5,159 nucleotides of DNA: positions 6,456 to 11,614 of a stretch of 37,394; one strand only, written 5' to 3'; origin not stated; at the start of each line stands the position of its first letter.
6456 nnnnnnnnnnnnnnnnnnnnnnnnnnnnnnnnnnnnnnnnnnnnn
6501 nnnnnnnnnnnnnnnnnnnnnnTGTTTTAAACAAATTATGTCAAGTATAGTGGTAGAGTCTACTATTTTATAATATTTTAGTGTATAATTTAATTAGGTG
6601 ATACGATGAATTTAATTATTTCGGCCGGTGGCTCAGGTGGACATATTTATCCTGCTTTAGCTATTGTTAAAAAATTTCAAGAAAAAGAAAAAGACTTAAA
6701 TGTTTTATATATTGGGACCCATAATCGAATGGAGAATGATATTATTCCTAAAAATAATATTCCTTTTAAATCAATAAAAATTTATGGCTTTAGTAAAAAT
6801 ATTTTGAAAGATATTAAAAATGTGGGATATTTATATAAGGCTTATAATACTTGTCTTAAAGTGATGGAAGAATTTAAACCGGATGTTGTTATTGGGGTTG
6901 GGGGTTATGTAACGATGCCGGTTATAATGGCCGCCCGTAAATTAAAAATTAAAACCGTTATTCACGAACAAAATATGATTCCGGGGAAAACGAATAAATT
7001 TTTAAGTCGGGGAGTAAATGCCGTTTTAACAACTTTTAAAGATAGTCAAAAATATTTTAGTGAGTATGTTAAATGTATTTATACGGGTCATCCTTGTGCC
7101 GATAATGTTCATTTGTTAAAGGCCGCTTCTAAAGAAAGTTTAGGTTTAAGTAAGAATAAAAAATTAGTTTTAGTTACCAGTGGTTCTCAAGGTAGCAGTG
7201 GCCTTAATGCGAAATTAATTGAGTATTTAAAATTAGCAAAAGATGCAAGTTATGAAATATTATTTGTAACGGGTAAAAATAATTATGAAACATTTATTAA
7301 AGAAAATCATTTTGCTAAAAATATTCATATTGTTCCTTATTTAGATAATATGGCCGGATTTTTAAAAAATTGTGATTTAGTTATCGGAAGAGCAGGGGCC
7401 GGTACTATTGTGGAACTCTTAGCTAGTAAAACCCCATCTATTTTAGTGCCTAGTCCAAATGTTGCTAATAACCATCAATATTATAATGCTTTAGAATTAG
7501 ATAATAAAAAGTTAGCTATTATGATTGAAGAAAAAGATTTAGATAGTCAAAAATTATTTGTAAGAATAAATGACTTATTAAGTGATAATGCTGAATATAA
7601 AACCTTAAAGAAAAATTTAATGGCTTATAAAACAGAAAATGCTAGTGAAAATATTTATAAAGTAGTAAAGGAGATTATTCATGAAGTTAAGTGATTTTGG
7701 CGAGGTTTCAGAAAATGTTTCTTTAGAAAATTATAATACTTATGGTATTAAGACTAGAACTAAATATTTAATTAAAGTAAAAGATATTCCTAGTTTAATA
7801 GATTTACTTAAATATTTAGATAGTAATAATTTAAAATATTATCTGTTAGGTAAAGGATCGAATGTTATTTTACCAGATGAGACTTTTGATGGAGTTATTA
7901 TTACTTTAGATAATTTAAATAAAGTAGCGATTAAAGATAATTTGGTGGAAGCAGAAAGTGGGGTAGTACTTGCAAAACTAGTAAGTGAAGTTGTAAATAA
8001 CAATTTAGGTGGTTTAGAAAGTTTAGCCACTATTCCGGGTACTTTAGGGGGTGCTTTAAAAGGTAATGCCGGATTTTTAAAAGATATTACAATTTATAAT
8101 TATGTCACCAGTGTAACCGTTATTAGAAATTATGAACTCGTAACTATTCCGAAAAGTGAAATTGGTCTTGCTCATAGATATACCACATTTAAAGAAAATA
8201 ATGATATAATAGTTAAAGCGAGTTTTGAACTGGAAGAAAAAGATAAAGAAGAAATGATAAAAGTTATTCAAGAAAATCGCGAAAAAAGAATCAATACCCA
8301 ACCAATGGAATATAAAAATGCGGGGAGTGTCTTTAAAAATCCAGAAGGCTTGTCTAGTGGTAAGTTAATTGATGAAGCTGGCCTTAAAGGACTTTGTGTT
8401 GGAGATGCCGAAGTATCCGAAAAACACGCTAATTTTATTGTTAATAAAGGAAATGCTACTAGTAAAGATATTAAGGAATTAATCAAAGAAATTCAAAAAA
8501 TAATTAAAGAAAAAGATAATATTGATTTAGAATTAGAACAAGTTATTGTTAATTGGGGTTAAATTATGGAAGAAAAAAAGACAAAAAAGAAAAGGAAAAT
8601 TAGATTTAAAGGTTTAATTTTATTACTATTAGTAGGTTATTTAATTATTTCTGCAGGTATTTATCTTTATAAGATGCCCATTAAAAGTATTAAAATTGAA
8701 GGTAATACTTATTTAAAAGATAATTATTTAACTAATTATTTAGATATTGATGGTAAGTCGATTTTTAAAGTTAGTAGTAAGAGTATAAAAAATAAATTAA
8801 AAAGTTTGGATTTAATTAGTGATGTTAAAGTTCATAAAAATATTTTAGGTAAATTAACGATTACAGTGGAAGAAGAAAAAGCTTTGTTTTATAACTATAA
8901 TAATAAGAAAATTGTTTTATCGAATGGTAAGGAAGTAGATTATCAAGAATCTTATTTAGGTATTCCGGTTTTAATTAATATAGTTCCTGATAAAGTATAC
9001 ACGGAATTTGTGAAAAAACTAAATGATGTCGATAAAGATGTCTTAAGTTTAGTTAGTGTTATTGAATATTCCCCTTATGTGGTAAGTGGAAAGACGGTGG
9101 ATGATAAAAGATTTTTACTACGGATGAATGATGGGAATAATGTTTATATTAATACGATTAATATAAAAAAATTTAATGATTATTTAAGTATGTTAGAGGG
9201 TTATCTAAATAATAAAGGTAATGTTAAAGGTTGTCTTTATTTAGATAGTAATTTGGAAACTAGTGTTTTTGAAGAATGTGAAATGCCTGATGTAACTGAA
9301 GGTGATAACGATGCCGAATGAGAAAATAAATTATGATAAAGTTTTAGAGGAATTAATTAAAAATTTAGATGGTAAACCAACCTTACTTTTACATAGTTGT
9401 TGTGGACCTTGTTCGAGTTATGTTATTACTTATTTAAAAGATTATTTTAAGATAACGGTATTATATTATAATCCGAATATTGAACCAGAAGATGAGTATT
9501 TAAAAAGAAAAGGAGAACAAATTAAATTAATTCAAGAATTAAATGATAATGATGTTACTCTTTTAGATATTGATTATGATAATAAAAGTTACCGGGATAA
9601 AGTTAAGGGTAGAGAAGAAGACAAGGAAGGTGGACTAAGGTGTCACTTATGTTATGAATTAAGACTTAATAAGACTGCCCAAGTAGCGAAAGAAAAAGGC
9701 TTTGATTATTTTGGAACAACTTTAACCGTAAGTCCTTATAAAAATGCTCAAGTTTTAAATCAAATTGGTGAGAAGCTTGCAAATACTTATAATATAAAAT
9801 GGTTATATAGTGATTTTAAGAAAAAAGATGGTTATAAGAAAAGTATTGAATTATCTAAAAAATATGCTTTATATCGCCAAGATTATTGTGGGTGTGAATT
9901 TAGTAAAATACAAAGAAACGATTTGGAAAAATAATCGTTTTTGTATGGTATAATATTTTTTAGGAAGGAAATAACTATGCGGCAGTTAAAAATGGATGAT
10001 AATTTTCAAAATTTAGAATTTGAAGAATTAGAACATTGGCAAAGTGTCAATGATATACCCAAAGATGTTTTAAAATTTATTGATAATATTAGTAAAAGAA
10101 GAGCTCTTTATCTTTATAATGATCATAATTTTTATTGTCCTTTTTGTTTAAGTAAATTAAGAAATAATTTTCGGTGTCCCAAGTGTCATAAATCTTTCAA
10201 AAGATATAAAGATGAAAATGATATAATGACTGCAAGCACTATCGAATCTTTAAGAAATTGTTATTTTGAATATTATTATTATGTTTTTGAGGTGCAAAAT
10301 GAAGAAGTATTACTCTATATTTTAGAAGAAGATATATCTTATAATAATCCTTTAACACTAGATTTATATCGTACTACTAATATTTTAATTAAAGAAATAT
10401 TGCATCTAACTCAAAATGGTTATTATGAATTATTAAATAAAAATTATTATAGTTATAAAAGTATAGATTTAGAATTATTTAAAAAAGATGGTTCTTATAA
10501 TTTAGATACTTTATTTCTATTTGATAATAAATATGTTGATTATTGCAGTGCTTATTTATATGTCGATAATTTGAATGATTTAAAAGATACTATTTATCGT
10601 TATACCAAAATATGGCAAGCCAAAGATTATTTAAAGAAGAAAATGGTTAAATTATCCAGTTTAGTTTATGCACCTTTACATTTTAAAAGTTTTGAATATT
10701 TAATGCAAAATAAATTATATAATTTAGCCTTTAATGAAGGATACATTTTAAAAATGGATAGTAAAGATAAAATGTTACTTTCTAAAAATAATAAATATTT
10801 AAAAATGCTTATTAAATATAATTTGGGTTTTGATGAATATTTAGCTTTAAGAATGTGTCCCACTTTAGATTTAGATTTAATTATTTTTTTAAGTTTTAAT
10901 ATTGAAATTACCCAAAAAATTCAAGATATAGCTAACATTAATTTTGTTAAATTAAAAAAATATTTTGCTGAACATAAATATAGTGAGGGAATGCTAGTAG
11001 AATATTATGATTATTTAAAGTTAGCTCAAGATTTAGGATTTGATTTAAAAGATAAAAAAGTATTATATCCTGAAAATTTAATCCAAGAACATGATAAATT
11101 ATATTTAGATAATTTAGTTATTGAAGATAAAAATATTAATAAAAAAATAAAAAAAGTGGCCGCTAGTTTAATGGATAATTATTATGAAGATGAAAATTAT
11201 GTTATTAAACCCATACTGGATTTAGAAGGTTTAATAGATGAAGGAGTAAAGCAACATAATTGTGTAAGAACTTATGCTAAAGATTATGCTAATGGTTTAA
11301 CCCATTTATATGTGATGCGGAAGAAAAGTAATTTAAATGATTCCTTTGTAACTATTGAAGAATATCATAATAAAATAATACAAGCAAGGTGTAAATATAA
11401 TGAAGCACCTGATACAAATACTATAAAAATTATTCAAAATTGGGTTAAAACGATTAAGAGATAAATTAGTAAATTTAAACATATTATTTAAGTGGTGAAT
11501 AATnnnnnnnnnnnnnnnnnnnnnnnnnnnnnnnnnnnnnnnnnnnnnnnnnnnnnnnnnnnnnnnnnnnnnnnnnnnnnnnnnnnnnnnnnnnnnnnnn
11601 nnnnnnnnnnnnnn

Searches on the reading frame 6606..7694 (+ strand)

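Call 66: search_protein_families(library=pfam, proteins=[window:6606-7694:+], max_evalue=0.001)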
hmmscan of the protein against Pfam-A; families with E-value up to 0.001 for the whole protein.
window:6606-7694:+ (362 aa): 3 families
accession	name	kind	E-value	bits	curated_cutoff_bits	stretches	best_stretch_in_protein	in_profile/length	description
PF03033.26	Glyco_transf_28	-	2.8e-39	134.8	26.2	1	4-141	2-138/139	Glycosyltransferase family 28 N-terminal domain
PF04101.22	Glyco_tran_28_C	-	1.2e-38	133.1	22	1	188-345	2-161/166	Glycosyltransferase family 28 C-terminal domain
PF02350.25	Epimerase_2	-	3.7e-09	36.3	30.6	1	158-354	148-346/347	UDP-N-acetylglucosamine 2-epimerase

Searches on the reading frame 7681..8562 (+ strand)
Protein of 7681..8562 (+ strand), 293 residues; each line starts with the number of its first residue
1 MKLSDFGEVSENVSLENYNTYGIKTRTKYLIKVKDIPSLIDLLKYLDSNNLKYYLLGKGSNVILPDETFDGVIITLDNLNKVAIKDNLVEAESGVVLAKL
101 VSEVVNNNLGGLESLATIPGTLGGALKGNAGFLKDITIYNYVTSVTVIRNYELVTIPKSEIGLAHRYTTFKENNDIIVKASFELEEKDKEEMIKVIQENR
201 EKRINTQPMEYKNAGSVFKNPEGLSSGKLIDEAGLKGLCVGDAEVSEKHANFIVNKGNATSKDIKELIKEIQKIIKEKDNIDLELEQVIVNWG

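Call 66: search_protein_families(library=pfam, proteins=[window:7681-8562:+], max_evalue=0.001)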
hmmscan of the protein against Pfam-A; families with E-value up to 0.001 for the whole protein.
window:7681-8562:+ (293 aa): 2 families
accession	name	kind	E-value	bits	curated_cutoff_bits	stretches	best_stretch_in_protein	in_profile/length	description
PF02873.21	MurB_C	-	1.4e-34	118.6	27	1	194-289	4-98/99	UDP-N-acetylenolpyruvoylglucosamine reductase, C-terminal domain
PF01565.28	FAD_binding_4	-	2.9e-17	63.1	26.4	1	29-148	3-129/139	FAD binding domain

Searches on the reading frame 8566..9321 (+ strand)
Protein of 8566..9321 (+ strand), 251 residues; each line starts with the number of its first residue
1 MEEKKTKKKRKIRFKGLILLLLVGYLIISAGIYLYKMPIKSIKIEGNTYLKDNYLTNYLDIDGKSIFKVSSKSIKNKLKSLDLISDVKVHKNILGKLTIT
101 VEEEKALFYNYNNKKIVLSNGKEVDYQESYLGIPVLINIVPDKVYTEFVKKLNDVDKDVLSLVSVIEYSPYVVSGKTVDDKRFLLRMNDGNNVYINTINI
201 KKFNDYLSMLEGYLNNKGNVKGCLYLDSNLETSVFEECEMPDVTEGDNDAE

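Call 66: search_protein_families(library=pfam, proteins=[window:8566-9321:+], max_evalue=0.001)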
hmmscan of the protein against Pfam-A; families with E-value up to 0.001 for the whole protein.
window:8566-9321:+ (251 aa): 1 family
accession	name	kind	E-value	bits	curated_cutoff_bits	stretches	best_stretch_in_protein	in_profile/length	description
PF08478.15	POTRA_1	-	2.7e-11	44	23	1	37-103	1-68/69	POTRA domain, FtsQ-type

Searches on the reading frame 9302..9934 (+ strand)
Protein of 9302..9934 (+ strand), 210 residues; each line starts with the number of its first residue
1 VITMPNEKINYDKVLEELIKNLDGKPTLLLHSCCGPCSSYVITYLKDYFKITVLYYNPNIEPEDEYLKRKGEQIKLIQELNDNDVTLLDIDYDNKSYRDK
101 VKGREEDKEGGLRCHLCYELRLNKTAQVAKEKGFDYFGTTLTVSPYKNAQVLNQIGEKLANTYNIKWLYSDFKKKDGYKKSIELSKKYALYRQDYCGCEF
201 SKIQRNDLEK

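Call 66: search_protein_families(library=pfam, proteins=[window:9302-9934:+], max_evalue=0.001)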
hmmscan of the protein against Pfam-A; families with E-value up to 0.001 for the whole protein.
window:9302-9934:+ (210 aa): 1 family
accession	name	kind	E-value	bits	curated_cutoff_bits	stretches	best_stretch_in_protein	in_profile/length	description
PF02677.20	QueH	-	2.9e-70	236.3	23.5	1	28-202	1-173/175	Epoxyqueuosine reductase QueH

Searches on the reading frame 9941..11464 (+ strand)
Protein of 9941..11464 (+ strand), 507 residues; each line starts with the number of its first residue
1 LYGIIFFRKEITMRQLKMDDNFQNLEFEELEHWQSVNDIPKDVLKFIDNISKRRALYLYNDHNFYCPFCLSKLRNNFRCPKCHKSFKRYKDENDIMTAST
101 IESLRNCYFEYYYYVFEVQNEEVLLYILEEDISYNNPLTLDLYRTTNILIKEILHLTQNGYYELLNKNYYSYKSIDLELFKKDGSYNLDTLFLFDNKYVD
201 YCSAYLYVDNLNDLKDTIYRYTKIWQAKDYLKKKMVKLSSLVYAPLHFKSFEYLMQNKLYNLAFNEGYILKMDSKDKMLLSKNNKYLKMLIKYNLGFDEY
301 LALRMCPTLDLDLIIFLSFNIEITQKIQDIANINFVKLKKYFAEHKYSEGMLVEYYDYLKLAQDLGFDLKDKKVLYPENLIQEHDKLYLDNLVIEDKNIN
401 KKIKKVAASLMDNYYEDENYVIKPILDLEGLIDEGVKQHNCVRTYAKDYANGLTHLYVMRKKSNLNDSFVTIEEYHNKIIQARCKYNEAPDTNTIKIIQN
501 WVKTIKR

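Call 66: search_protein_families(library=pfam, proteins=[window:9941-11464:+], max_evalue=0.001)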
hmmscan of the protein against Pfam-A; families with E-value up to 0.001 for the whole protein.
window:9941-11464:+ (507 aa): 1 family
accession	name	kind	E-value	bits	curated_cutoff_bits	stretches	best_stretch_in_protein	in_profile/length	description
PF14284.11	PcfJ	-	1e-26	94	25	1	355-493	2-141/147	PcfJ-like protein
